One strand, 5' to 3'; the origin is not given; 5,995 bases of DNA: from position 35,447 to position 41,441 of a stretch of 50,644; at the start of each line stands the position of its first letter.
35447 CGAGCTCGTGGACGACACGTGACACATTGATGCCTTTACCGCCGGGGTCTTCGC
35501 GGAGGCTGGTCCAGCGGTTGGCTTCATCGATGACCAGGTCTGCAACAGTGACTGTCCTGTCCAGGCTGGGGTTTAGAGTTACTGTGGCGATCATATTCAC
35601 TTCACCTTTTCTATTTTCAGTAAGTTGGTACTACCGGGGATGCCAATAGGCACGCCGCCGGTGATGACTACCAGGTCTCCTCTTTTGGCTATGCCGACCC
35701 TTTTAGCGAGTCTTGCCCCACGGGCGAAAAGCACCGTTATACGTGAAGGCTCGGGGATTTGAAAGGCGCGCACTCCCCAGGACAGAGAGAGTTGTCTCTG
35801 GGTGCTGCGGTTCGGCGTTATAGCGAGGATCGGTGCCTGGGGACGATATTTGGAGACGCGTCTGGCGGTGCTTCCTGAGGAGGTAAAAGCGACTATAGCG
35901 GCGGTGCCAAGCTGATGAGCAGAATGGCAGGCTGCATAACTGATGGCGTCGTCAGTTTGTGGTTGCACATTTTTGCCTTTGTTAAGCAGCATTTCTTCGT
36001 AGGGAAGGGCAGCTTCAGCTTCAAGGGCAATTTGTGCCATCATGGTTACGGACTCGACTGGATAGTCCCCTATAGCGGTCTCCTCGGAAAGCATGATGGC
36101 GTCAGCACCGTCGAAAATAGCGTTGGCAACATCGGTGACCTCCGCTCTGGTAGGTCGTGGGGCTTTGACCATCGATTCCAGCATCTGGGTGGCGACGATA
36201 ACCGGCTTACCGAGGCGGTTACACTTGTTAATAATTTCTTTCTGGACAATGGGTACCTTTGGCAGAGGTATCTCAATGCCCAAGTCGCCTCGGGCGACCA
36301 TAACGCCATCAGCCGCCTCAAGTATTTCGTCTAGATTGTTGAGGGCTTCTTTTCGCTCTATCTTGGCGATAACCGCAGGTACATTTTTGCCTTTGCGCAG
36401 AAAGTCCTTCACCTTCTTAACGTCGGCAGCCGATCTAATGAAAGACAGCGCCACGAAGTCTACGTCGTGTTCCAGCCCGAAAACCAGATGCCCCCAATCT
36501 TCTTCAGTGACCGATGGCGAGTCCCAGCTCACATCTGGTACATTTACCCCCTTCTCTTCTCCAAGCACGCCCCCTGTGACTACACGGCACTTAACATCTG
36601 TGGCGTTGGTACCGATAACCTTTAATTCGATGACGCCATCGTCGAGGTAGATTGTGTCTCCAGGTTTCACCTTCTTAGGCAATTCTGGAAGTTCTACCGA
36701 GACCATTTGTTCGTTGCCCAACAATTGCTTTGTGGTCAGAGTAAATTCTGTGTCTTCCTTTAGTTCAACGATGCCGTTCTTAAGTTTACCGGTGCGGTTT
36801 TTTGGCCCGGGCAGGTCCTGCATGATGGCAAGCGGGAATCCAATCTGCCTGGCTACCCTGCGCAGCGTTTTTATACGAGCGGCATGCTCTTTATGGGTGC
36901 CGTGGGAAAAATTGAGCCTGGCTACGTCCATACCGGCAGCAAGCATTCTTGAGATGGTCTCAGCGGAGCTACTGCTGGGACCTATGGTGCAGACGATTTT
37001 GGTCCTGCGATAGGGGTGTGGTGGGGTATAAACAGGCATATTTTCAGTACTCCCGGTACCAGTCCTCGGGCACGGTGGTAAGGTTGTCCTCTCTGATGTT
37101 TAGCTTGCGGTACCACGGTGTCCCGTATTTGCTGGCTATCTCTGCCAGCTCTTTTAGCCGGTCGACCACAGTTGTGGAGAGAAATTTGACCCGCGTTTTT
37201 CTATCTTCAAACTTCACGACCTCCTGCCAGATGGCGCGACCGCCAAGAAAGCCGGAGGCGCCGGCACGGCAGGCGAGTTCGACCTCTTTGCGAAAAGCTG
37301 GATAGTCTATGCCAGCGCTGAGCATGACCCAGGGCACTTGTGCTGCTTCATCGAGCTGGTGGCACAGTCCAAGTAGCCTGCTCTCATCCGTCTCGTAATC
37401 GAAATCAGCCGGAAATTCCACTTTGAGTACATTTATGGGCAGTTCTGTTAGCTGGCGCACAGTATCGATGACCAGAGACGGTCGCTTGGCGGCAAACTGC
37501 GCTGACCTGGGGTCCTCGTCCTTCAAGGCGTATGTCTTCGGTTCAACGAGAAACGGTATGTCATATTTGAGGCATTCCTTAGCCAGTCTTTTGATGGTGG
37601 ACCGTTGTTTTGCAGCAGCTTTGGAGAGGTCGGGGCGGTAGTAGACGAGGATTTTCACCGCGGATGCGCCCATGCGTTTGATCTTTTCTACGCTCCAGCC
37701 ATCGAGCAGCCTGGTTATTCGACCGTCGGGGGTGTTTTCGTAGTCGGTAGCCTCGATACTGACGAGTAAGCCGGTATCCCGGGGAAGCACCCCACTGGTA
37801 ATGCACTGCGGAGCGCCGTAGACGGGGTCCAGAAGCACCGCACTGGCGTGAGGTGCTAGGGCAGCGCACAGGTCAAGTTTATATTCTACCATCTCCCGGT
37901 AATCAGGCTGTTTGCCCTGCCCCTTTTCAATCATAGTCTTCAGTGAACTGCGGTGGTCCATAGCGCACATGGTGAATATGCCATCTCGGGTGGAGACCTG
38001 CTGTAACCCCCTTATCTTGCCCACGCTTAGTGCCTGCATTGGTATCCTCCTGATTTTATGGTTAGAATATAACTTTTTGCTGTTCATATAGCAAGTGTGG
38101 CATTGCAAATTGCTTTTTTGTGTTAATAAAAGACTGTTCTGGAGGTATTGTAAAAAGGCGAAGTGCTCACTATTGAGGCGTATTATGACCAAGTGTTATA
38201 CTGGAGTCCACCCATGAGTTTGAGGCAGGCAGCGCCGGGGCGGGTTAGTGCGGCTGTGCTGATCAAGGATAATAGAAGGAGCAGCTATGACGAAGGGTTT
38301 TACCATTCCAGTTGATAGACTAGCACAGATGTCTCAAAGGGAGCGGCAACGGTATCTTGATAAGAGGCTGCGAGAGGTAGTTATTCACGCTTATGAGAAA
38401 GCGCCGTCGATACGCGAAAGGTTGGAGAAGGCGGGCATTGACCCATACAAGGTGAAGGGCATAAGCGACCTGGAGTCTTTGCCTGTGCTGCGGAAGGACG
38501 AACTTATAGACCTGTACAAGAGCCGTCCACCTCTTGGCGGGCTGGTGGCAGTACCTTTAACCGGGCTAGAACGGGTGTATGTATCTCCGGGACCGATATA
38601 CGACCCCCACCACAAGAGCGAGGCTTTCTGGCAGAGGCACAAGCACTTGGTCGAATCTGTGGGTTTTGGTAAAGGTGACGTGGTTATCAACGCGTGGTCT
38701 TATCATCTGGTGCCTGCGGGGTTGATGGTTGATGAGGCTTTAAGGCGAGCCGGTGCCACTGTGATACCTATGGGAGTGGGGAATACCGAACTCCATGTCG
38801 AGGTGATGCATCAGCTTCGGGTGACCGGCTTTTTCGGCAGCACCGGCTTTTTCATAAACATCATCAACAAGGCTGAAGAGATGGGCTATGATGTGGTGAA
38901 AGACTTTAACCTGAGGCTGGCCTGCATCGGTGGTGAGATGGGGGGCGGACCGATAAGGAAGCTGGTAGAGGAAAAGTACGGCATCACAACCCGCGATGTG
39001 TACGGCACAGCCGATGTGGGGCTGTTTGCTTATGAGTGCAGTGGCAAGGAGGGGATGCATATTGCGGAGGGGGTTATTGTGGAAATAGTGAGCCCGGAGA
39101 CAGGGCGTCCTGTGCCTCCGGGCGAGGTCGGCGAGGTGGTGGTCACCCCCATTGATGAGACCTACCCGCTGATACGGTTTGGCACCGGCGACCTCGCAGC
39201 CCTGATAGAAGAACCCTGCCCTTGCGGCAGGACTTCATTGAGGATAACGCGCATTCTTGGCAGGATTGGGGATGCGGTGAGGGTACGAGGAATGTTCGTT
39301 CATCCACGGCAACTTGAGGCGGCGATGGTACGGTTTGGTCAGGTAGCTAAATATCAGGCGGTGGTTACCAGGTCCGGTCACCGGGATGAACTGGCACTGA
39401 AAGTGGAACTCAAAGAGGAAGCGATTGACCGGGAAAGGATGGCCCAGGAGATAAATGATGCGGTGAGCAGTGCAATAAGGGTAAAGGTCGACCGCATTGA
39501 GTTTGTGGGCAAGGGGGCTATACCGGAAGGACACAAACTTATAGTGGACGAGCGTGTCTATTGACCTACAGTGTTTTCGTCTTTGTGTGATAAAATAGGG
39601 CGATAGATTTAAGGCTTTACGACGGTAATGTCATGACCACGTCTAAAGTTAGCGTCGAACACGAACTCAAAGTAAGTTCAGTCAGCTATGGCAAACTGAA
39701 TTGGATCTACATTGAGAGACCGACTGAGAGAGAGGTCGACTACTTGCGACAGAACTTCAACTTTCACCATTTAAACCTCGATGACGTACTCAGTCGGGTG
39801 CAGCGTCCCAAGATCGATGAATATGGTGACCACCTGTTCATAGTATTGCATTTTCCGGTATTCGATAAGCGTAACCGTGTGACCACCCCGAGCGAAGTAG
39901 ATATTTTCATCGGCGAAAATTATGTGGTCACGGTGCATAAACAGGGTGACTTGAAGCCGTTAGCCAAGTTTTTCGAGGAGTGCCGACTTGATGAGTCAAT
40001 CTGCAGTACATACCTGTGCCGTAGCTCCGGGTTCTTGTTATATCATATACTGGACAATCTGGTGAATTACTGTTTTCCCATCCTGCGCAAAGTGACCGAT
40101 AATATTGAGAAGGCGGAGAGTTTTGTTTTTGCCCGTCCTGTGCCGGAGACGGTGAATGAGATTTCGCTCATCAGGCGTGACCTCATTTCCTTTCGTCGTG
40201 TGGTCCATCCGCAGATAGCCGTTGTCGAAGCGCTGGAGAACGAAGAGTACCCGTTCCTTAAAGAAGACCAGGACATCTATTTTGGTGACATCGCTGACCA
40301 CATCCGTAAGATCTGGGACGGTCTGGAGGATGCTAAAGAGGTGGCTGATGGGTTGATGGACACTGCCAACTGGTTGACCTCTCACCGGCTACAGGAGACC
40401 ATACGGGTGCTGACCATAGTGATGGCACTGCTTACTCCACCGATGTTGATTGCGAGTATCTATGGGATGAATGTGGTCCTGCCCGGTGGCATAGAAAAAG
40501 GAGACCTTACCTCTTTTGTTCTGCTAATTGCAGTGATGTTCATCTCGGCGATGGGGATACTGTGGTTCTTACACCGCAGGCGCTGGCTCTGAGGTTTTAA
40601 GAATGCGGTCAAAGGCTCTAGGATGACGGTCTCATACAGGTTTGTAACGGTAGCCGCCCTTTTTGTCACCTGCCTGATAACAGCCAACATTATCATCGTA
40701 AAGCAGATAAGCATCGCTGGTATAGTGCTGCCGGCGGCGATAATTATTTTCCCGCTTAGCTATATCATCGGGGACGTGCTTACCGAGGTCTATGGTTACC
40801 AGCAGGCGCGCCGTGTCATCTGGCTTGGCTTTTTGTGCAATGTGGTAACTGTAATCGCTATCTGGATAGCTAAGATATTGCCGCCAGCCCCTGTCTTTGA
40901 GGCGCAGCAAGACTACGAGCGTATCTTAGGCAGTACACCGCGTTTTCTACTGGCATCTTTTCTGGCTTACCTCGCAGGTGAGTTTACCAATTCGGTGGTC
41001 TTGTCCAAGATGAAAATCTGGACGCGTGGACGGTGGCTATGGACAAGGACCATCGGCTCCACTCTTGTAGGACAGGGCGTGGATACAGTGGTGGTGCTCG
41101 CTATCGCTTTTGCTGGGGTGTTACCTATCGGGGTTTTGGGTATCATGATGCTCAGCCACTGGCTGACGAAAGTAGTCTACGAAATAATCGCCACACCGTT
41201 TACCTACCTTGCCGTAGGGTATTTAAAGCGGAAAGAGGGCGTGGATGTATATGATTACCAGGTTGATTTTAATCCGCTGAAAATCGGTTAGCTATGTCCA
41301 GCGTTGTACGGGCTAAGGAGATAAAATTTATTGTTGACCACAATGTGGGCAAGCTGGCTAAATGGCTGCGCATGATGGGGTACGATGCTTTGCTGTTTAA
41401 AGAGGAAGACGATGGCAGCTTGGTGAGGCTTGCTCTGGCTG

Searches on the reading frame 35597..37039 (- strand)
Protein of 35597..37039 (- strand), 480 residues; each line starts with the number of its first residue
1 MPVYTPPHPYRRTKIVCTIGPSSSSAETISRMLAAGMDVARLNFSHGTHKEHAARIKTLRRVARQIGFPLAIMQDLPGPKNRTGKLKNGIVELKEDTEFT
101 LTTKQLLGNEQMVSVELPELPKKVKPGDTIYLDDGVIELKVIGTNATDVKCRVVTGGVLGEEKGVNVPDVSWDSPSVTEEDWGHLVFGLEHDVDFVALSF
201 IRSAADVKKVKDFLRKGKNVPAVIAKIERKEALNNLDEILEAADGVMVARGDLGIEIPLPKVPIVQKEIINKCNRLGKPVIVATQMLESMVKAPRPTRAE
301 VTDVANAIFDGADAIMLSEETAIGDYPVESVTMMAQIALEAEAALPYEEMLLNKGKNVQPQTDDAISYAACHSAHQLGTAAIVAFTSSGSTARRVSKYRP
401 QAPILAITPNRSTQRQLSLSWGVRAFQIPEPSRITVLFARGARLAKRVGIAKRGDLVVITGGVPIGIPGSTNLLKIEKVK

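Call 27: search_protein_families(library=ncbifam, proteins=[window:35597-37039:-], max_evalue=1e-25)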
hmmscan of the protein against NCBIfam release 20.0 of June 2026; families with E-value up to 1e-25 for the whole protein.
window:35597-37039:- (480 aa): 7 families
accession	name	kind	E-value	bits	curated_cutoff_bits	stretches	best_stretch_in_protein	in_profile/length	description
NF004978.0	PRK06354.1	subfamily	1.9e-189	631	462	1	10-479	7-478/590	pyruvate kinase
TIGR01064.1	pyruv_kin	equivalog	2.7e-173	576.9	306.4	1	11-479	1-476/476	pyruvate kinase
NF004491.0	PRK05826.1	subfamily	7.9e-170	565.4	432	1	11-480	5-476/477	pyruvate kinase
NF004886.0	PRK06247.1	subfamily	2e-168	561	623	1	10-479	4-470/476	pyruvate kinase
NF006664.0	PRK09206.1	equivalog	2.3e-150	501.3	686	1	11-477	2-468/470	pyruvate kinase PykF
NF005234.0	PRK06739.1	equivalog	2.4e-94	316.2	564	1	16-342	6-329/352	pyruvate kinase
NF011314.0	PRK14725.1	equivalog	5.4e-64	216.6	642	1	107-353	349-605/614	pyruvate kinase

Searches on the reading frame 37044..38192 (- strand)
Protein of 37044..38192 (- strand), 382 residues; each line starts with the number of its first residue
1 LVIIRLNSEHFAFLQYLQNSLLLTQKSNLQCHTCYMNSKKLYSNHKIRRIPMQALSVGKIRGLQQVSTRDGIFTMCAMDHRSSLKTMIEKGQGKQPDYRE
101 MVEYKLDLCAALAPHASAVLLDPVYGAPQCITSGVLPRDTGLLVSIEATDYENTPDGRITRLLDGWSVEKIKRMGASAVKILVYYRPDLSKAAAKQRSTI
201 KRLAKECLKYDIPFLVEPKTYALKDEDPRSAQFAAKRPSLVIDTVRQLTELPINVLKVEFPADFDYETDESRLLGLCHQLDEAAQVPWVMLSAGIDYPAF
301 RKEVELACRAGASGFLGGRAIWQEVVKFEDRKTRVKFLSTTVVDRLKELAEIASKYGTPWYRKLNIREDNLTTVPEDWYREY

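Call 27: search_protein_families(library=ncbifam, proteins=[window:37044-38192:-], max_evalue=1e-25)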
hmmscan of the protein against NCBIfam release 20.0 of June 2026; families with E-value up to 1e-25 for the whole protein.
window:37044-38192:- (382 aa): 4 families
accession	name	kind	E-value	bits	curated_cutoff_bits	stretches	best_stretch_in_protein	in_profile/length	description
NF009498.0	PRK12858.1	subfamily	2.6e-102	342.2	184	1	54-370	3-333/342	tagatose 1,6-diphosphate aldolase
NF009065.0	PRK12399.1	subfamily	2.5e-56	191.1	458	1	55-363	3-325/326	tagatose 1,6-diphosphate aldolase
NF003180.0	PRK04161.1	subfamily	2e-51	175.1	519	1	54-366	3-329/330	tagatose 1,6-diphosphate aldolase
TIGR01232.1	lacD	equivalog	1.2e-44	152.8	432.2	1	57-363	4-324/325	tagatose-bisphosphate aldolase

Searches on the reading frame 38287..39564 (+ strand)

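Call 27: search_protein_families(library=ncbifam, proteins=[window:38287-39564:+], max_evalue=1e-25)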
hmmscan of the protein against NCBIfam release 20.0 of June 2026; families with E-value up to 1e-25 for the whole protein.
window:38287-39564:+ (425 aa): 5 families
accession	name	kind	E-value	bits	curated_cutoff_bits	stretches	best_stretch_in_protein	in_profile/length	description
NF041878.1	paak_haloarch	equivalog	1.2e-69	235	700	1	16-413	9-413/427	phenylacetate--CoA ligase PaaK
TIGR02155.1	PA_CoA_ligase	equivalog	5.5e-57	193.2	646.3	1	15-402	3-399/422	phenylacetate--CoA ligase PaaK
NF053551.1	FlxY_rubin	equivalog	6.7e-41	140.4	520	1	144-409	134-402/424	flexirubin biosynthesis putative acyl-CoA ligase FlxY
NF045666.1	DVU1553_fam_AMP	equivalog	1.3e-32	113.2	300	1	145-327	148-331/331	DVU_1553 family AMP-dependent CoA ligase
NF041217.1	BagE_FevW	exception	6.2e-27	94.6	800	1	60-410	42-390/424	bagremycin/ferroverdin synthetase BagE/FevW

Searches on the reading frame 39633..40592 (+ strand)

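Call 27: search_protein_families(library=ncbifam, proteins=[window:39633-40592:+], max_evalue=1e-25)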
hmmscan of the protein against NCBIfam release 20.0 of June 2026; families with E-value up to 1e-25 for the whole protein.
window:39633-40592:+ (319 aa): 1 family
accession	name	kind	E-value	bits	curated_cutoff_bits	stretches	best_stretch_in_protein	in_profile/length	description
TIGR00383.1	corA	equivalog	1.2e-50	172.7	200.75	1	10-319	15-320/320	magnesium/cobalt transporter CorA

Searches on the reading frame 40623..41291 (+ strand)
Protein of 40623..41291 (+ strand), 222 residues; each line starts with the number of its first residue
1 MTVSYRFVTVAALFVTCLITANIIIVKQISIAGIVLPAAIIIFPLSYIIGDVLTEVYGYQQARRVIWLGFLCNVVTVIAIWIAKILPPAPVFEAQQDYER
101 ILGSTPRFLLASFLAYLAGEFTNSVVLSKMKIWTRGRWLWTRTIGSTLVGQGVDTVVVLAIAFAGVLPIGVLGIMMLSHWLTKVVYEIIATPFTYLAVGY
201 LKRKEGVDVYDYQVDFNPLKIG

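Call 27: search_protein_families(library=ncbifam, proteins=[window:40623-41291:+], max_evalue=1e-25)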
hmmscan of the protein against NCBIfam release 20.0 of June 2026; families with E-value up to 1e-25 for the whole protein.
window:40623-41291:+ (222 aa): 1 family
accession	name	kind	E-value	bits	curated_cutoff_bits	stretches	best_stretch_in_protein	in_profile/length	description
TIGR00697.1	TIGR00697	equivalog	4.8e-41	140.8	50.95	1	8-203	3-200/201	queuosine precursor transporter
